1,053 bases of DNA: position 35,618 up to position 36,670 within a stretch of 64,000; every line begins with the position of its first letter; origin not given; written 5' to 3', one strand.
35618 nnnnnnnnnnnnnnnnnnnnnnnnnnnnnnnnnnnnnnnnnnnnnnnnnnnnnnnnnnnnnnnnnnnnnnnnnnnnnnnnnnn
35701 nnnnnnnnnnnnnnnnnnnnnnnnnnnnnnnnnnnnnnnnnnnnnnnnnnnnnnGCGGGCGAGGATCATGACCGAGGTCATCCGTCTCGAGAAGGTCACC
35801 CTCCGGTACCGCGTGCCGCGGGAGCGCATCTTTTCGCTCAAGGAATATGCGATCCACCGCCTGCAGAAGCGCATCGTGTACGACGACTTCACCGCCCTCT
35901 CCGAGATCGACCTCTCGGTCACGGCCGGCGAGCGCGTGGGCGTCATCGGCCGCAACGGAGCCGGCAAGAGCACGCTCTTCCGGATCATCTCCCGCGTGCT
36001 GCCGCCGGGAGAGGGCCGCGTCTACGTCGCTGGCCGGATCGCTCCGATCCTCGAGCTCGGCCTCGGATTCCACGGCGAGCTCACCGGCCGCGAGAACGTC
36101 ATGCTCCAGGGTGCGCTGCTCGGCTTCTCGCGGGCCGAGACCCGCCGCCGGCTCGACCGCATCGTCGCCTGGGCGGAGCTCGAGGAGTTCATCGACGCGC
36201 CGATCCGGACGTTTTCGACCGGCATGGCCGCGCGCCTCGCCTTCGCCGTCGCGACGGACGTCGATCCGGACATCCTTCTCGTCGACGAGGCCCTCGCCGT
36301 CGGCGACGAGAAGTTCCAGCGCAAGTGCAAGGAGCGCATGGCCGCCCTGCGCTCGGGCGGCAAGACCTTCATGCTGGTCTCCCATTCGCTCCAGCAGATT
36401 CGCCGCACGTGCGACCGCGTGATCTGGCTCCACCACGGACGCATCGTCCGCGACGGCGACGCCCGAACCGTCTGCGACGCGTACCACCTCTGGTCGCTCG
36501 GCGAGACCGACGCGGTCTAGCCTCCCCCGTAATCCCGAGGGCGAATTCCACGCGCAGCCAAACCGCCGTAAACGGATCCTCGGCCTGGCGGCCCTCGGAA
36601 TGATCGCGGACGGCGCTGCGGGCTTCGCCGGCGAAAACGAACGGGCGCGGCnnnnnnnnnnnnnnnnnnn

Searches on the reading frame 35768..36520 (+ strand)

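Call 10: search_protein_families(library=pfam, proteins=[window:35768-36520:+], max_evalue=0.001)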
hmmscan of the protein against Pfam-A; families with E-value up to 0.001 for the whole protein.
window:35768-36520:+ (250 aa): 2 families
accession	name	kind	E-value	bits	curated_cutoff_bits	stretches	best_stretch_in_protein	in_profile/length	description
PF00005.33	ABC_tran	-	5.4e-21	76.1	25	1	44-176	1-136/137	ABC transporter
PF13304.12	AAA_21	-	0.00014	22.5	27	1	58-88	3-36/304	AAA domain, putative AbiEii toxin, Type IV TA system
